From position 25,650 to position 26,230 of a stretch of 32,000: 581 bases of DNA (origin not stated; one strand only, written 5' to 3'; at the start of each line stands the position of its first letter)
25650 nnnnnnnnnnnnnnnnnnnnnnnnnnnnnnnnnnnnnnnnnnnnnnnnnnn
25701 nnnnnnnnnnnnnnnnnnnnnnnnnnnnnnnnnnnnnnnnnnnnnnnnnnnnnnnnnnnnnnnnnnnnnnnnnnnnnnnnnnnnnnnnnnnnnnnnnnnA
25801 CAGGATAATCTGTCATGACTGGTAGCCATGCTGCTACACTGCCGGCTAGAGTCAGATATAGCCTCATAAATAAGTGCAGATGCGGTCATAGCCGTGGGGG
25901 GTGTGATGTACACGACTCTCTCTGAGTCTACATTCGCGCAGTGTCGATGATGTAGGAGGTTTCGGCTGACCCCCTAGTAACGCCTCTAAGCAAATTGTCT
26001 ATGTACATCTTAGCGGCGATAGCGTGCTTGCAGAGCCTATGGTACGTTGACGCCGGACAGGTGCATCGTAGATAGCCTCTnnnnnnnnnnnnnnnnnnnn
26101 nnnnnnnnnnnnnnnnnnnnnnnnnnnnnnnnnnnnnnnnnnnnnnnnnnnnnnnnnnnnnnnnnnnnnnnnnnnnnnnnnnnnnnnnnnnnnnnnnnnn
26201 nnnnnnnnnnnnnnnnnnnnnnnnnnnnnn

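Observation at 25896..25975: Canonical C/D box sRNA with a 16S rRNA guide, antisense to the 3' end of the SWIM gene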

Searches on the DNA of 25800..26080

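Call 4: search_rna_families(source=window, start=25800, end=26080, threshold=evalue, max_evalue=10, show_alignments=5)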
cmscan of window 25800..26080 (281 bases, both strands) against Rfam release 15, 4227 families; matches with E-value up to 10: 5.
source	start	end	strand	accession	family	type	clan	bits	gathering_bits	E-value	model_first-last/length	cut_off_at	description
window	25898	25978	+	RF00211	SNORD35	Gene; snRNA; snoRNA; CD-box;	CL00056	24.1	36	0.0023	1-88/88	no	Small nucleolar RNA SNORD35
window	25895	25976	+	RF00134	snoZ196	Gene; snRNA; snoRNA; CD-box;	CL00054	19.3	55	2.2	1-84/84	no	Small nucleolar RNA Z196/R39/R59 family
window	25899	25970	+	RF01150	sR11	Gene; snRNA; snoRNA; CD-box;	-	18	39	0.31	1-57/57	no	Small nucleolar RNA sR11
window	25872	25906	+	RF02184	ST7-OT3_2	Gene; lncRNA;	-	14.5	100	2.4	104-138/138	no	ST7 overlapping transcript 3 conserved region 2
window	25892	25965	+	RF00315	snoJ33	Gene; snRNA; snoRNA; CD-box;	-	12.7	45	9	1-81/81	no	Small nucleolar RNA J33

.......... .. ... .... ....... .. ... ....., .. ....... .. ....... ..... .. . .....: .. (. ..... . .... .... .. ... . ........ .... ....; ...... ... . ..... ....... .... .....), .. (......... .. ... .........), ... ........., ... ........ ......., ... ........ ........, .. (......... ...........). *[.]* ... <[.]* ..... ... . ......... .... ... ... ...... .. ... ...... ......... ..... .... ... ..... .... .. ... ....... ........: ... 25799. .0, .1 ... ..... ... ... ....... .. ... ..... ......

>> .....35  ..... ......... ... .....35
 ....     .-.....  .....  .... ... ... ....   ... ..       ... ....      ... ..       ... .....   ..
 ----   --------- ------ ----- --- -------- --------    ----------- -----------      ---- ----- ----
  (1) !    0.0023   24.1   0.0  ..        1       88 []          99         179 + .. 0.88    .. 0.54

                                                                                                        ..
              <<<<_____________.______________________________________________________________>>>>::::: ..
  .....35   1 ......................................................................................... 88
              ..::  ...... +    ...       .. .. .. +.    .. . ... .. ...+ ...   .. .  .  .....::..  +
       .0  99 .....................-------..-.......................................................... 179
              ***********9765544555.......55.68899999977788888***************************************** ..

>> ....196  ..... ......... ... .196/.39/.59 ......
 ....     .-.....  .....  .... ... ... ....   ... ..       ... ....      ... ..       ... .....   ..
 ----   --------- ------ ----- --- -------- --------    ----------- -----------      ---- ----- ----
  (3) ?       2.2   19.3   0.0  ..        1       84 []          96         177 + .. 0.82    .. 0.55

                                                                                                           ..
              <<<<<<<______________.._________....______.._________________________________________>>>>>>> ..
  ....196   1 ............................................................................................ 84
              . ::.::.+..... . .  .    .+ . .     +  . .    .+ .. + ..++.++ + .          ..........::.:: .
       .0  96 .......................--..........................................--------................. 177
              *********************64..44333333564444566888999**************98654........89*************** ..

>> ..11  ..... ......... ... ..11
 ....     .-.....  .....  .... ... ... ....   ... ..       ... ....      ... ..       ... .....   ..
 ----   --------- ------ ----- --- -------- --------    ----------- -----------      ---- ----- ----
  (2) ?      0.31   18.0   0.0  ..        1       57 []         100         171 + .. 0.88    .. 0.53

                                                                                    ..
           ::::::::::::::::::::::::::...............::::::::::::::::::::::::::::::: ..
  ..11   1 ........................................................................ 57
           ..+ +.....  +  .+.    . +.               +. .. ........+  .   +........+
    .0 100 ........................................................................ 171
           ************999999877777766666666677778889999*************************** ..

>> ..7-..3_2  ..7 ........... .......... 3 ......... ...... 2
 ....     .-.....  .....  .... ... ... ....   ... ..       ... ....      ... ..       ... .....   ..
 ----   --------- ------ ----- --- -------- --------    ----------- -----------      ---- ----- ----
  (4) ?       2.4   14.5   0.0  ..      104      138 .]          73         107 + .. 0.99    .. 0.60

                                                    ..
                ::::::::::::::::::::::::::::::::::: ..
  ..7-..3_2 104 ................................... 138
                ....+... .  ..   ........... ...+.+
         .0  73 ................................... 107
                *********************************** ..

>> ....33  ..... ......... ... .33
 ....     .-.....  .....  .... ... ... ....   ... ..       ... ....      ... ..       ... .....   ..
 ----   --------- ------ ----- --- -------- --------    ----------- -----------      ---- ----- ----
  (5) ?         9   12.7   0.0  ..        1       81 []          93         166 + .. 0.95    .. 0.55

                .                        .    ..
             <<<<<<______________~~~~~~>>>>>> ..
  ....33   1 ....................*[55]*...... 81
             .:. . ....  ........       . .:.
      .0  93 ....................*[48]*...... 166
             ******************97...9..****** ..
